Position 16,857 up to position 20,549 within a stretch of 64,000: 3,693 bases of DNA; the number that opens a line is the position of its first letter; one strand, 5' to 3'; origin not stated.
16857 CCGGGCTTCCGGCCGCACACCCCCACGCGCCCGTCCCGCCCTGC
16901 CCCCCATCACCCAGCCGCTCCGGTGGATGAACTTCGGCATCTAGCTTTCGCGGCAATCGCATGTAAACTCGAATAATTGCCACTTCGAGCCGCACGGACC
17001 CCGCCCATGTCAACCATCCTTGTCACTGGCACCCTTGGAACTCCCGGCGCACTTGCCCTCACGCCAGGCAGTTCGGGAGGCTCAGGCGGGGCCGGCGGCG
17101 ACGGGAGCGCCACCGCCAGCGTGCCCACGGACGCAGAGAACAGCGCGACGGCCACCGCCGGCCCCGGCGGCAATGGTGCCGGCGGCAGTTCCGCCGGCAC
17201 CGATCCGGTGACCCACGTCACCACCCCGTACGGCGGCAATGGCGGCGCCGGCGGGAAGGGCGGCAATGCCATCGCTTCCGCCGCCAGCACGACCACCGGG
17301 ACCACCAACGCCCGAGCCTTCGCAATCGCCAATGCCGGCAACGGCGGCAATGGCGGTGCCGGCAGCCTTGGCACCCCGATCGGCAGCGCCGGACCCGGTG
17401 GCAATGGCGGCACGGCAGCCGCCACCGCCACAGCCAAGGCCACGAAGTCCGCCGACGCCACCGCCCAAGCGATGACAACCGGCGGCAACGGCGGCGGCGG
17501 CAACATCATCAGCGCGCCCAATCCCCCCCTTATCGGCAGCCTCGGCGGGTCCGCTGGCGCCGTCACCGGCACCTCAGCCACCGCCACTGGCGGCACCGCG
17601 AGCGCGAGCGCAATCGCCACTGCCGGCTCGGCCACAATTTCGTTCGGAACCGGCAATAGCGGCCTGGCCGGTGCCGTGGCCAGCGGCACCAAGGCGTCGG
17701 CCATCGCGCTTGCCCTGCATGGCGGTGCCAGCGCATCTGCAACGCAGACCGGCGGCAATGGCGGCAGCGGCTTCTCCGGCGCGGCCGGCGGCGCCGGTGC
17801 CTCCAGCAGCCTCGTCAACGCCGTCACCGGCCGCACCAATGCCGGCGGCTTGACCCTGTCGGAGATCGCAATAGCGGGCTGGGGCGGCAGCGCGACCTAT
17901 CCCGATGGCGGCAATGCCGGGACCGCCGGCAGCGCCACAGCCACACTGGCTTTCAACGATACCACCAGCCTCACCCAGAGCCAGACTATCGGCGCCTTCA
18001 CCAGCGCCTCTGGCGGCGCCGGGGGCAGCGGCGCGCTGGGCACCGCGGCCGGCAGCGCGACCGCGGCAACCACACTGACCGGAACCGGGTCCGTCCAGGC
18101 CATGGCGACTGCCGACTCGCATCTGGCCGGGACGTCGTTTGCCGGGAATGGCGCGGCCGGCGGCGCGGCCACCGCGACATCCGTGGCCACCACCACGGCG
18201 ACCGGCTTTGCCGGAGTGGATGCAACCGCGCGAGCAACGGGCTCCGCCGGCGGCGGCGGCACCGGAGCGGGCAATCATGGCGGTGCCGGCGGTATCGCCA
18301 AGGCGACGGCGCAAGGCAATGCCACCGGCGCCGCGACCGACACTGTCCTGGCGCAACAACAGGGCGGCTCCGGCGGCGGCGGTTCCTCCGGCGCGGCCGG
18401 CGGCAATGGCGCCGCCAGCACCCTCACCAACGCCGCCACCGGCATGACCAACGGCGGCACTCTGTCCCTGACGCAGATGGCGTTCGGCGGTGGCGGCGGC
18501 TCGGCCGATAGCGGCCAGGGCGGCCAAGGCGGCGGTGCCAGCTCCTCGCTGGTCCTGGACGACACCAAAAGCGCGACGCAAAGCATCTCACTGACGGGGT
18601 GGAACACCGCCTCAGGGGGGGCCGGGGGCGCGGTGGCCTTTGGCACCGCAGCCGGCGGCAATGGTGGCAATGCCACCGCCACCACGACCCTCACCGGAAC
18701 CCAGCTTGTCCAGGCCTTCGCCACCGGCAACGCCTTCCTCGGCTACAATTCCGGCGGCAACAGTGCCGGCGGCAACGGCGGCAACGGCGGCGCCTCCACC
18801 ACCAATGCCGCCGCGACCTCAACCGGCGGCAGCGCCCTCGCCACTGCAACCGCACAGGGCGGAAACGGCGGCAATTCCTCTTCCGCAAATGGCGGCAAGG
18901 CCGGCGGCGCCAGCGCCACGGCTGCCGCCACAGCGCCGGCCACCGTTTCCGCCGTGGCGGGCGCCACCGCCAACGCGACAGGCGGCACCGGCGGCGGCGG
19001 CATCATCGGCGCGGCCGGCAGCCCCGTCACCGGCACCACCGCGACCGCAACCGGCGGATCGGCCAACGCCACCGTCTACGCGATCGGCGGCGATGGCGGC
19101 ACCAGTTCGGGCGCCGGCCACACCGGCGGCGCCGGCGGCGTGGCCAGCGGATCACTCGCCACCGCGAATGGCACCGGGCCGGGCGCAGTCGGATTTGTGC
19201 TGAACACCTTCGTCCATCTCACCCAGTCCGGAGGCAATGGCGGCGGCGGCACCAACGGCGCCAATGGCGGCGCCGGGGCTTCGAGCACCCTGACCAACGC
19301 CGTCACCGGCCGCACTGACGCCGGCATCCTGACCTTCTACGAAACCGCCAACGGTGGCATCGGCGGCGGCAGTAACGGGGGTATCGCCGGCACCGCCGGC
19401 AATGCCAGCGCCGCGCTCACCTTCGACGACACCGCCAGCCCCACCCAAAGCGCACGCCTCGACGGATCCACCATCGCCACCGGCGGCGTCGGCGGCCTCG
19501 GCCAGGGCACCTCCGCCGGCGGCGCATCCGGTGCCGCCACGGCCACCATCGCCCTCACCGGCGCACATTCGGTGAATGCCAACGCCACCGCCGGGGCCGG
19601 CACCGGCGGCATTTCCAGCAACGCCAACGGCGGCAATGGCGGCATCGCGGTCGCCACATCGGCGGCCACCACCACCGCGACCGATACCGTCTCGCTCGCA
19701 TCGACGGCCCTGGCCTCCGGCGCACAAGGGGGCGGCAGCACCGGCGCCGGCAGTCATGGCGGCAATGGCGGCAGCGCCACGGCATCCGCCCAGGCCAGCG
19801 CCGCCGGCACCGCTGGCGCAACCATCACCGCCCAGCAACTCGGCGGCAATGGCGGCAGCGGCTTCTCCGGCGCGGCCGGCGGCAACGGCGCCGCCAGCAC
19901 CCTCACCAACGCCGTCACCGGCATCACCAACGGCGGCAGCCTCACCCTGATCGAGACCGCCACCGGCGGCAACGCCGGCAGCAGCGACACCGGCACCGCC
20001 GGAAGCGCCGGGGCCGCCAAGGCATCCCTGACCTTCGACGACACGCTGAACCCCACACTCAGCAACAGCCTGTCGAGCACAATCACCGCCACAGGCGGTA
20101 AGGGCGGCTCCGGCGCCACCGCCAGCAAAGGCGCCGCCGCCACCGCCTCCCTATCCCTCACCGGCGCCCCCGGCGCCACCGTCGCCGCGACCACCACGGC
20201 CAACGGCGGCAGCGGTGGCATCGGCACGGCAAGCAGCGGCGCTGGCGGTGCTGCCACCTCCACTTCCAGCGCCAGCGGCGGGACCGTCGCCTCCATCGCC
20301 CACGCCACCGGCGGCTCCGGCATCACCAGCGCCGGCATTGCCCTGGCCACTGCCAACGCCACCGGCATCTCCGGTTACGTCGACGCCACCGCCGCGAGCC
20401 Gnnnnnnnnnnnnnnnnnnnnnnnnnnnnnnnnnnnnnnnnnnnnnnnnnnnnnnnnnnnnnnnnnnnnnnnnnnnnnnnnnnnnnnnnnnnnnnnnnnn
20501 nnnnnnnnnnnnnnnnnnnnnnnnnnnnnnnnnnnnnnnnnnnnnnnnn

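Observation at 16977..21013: Cysteine-free, Ser/Thr-rich GGNGG (PGRS-like) modular giant protein: candidate T1SS cargo and glycosylation target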

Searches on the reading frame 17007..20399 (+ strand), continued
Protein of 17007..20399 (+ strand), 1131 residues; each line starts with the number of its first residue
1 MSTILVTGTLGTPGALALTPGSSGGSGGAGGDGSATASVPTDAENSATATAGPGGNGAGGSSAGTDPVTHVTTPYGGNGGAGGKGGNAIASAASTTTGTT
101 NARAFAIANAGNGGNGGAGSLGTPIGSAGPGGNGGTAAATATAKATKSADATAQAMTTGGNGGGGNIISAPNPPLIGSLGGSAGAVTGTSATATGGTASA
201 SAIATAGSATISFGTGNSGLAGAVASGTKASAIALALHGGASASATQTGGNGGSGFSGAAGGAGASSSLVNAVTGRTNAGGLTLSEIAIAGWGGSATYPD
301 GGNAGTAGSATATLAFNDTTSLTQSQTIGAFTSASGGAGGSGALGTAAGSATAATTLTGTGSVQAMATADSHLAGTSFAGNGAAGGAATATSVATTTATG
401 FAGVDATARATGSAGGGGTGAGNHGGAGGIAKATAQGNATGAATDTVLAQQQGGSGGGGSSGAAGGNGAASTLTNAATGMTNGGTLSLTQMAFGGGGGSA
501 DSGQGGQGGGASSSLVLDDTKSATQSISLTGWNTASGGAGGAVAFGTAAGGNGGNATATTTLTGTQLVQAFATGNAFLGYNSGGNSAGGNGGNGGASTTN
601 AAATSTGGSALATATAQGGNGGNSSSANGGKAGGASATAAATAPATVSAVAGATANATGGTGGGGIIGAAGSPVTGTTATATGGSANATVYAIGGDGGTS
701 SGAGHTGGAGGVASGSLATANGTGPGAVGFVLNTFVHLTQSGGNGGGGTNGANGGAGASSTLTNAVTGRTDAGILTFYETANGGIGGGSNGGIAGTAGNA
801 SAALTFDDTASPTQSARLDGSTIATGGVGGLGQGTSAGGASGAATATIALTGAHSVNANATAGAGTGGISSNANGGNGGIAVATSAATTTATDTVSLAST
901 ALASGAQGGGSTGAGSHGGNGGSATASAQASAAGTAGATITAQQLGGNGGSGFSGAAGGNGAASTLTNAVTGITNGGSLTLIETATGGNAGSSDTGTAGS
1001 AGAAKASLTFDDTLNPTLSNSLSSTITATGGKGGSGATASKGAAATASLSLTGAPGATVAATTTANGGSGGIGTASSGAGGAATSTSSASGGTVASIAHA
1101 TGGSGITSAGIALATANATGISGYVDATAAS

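Call 98: find_encoding_contigs(protein=P0008, flank=10000, max_places=1)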
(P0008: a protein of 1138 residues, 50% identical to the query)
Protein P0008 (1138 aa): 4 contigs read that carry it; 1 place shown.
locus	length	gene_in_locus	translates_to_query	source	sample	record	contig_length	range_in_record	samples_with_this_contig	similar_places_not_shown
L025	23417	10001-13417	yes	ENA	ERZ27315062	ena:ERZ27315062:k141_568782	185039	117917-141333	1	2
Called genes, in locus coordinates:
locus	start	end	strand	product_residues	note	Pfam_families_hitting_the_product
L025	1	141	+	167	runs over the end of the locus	-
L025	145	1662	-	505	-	PF00083:Sugar_tr, PF07690:MFS_1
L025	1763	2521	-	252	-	PF00106:adh_short, PF08659:KR, PF13561:adh_short_C2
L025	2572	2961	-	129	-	PF01382:Avidin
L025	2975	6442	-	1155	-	PF00515:TPR_1 (faint), PF13371:TPR_9 (faint), PF13428:TPR_14 (faint), PF13431:TPR_17 (faint), PF18922:DUF5672, PF13414:TPR_11 (weak), PF13432:TPR_16 (weak), PF07719:TPR_2 (weak), +3 more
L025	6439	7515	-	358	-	PF16261:DUF4915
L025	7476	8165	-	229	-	-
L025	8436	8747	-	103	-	-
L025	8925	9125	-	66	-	-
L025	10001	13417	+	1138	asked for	PF17936:Big_6 (weak), PF19077:Big_13, PF17936:Big_6, PF19077:Big_13 (weak), PF00353:HemolysinCabind (weak)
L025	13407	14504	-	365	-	PF01408:GFO_IDH_MocA, PF22685:Gal80p_C-like, PF22725:GFO_IDH_MocA_C3, PF02894:GFO_IDH_MocA_C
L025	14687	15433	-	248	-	PF12570:DUF3750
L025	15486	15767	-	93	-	-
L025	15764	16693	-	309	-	PF01464:SLT (faint)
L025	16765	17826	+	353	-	PF01594:AI-2E_transport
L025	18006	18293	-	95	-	-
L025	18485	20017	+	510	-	PF02321:OEP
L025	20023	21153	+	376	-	PF25917:BSH_RND, PF25954:Beta-barrel_RND_2, PF25989:YknX_C (weak)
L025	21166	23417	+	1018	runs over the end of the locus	PF00873:ACR_tran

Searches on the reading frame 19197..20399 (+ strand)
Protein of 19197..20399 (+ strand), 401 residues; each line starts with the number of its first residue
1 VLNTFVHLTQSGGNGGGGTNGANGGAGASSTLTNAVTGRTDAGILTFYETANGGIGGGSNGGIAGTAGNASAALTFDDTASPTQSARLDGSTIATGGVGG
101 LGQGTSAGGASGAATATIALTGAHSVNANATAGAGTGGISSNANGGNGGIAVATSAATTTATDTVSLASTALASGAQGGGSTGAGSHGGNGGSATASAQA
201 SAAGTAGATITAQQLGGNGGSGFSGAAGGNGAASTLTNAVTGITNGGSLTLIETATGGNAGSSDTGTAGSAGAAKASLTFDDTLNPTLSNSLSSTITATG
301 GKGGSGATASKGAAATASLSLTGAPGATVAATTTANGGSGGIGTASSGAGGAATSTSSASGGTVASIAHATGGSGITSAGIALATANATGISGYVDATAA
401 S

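Call 63: predict_structure(alignment_id=A5)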
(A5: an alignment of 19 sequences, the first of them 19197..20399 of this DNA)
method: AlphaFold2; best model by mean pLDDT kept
length: 401 residues; sequences in the alignment: 19
mean_pLDDT: 94.9   pTM: 0.92
mean pLDDT of the five models: 94.9, 94.3, 94.2, 94.1, 92.3
residues with pLDDT >= 90: 346; 70-90: 54; 50-70: 1; < 50: 0
segments of 3 or more residues with pLDDT < 50: none
pLDDT, mean of each block of 10 residues (from residue 1): 91 95 95 92 94 97 95 96 92 98 93 98 97 97 95 98 93 98 92 98 95 98 94 97 95 98 93 98 93 98 95 98 96 98 92 97 97 87 87 90 78
secondary structure, 60 per line:
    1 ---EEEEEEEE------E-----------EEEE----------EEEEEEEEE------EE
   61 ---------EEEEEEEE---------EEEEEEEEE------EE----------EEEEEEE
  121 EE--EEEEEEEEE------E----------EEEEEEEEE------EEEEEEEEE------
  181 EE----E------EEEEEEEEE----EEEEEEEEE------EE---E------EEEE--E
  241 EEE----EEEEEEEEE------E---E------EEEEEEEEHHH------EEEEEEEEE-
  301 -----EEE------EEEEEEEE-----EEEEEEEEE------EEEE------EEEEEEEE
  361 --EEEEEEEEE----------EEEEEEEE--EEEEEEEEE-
elements in order: E4-11 E30-33 E44-52 E70-77 E87-95 E114-122 E125-133 E151-159 E166-174 E194-202 E207-215 E234-237 E240-243 E248-256 E274-281 E291-299 E306-308 E315-322 E328-336 E343-346 E353-360 E363-371 E382-389 E392-400

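Call 66: fold_search(model_id=the predicted structure, library=pdb)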
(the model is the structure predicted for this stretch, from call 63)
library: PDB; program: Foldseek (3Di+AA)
matches with E <= 10: 77; with E <= 0.001: 0
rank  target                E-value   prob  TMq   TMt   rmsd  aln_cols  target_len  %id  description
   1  7jjv_A                1.3e-02  0.41  0.11  0.25  15.8       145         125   26  Crystal waters on the nine polyproline type II helical bundle springtail antifreeze protein from Granisotoma rainieri  (released 2021-01-27)
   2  7eea_B                2.0e-01  0.02  0.11  0.08  21.0       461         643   11  Cyanophage Pam1 tailspike receptor-binding domain (released 2021-10-20)
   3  6w4q_A                7.5e-01  0.01  0.12  0.08  21.8       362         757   11  Crystal structure of full-length tailspike protein 2 (TSP2, ORF211) ) from Escherichia coli O157:H7 bacteriophage CAB1 (released 2021-01-20)
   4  6w4q_B                8.8e-01  0.01  0.11  0.07  21.9       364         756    9  Crystal structure of full-length tailspike protein 2 (TSP2, ORF211) ) from Escherichia coli O157:H7 bacteriophage CAB1 (released 2021-01-20)
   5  4xon                  1.3e+00  0.01  0.09  0.07  21.1       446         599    9  Tailspike protein double mutant D339N/E372Q of E. coli bacteriophage HK620 (released 2016-01-27)
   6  1dab                  1.3e+00  0.01  0.09  0.07  22.9       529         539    9  The Structure of Bordetella Pertussis Virulence Factor P.69 Pertactin (released 1999-12-15)
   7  6w4q_F                1.3e+00  0.01  0.08  0.06  22.3       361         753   10  Crystal structure of full-length tailspike protein 2 (TSP2, ORF211) ) from Escherichia coli O157:H7 bacteriophage CAB1 (released 2021-01-20)
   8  8opz                  1.4e+00  0.01  0.10  0.08  20.5       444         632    9  Crystal structure of a tailspike depolymerase (APK16_gp47) from Acinetobacter phage APK16 (released 2023-05-31)
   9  5uyt_A                1.4e+00  0.01  0.09  0.08  24.2       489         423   10  Crystal structure of ice binding protein from an Antarctic bacterium Flavobacteriaceae (released 2017-10-25)
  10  3bog_A                1.5e+00  0.05  0.08  0.28  12.8       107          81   22  Snow Flea Antifreeze Protein Quasi-racemate (released 2008-09-23)
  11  2pne                  1.6e+00  0.03  0.08  0.27  18.6       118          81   21  Crystal Structure of the Snow Flea Antifreeze Protein (released 2008-04-29)
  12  7eea_A                1.8e+00  0.01  0.12  0.09  21.9       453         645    9  Cyanophage Pam1 tailspike receptor-binding domain (released 2021-10-20)
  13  6nw9_B                1.9e+00  0.01  0.10  0.08  20.9       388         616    8  CRYSTAL STRUCTURE OF A TAILSPIKE PROTEIN 3 (TSP3, ORF212) FROM ESCHERICHIA COLI O157:H7 BACTERIOPHAGE CBA120 (released 2019-06-05)
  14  6w4q_E                2.1e+00  0.01  0.10  0.06  22.0       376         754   11  Crystal structure of full-length tailspike protein 2 (TSP2, ORF211) ) from Escherichia coli O157:H7 bacteriophage CAB1 (released 2021-01-20)
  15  7c7d_A                2.2e+00  0.01  0.13  0.11  18.8       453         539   10  Crystal structure of the catalytic unit of thermostable GH87 alpha-1,3-glucanase from Streptomyces thermodiastaticus s (released 2020-11-11)
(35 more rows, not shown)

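Call 75: search_solved_structures(query=A5, max_evalue=1)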
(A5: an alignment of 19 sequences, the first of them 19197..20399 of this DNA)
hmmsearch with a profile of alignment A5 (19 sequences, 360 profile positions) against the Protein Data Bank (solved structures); distinct sequences matched with E-value up to 1: 2.
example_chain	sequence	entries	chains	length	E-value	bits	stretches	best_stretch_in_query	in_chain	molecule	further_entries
1w5f_A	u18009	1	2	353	0.27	13.6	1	71-178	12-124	CELL DIVISION PROTEIN FTSZ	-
8h09_A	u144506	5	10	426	0.83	12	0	240-285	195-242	SGNH/GDSL hydrolase family protein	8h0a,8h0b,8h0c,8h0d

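Call 80: fold_search(model_id=the predicted structure, library=viral)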
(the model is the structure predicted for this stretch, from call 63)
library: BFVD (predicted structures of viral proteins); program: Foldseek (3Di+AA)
matches with E <= 10: 169; with E <= 0.001: 0
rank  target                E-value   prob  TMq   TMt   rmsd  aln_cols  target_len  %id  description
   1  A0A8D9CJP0            1.3e-03  0.11  0.12  0.10  23.8       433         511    8  Caspase 9 inhibitor [Ectromelia virus]
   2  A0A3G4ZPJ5            7.8e-02  0.02  0.09  0.07  25.9       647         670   12  Right handed beta helix domain-containing protein [Barrevirus sp.]
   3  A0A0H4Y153            1.0e-01  0.01  0.07  0.07  25.9       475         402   10  Uncharacterized protein [Salmon gill poxvirus]
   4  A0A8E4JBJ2            1.3e-01  0.03  0.12  0.09  21.0       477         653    8  (no name in the UniProt tables at hand)
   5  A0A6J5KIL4            2.5e-01  0.01  0.09  0.07  22.4       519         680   10  Right handed beta helix region [uncultured Caudovirales phage]
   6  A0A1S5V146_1          2.7e-01  0.01  0.07  0.03  31.1       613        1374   14  (no name in the UniProt tables at hand)
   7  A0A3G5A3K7            3.1e-01  0.01  0.11  0.06  25.1       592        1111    7  Right handed beta helix domain-containing protein [Harvfovirus sp.]
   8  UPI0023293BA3         3.1e-01  0.01  0.10  0.08  23.2       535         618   10  (no name look-up for this kind of identifier)
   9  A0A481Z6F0            3.5e-01  0.03  0.12  0.10  20.1       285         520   18  Collagen triple helix repeat protein (Fragment) [Pithovirus LCPAC104]
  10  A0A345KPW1            4.1e-01  0.02  0.14  0.15  20.0       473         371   11  Minor tail protein [Arthrobacter phage Sergei]
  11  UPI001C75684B         4.5e-01  0.01  0.10  0.08  22.4       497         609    8  (no name look-up for this kind of identifier)
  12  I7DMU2                4.8e-01  0.02  0.13  0.06  20.5       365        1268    9  Right handed beta helix domain-containing protein [Staphylococcus phage SA11]
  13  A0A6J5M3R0            5.3e-01  0.03  0.12  0.17  20.9       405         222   11  Curlin associated [uncultured Caudovirales phage]
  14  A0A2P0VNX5            5.3e-01  0.01  0.12  0.09  21.8       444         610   12  Uncharacterized protein [Tetraselmis virus 1]
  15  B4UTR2                7.0e-01  0.02  0.15  0.10  19.8       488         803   10  (no name in the UniProt tables at hand)
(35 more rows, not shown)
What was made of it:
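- Closest known: Right-handed beta-helix surface proteins and tailspikes. Same: They dominate the non-significant Foldseek lists for the repeat model (calls 66, 80).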
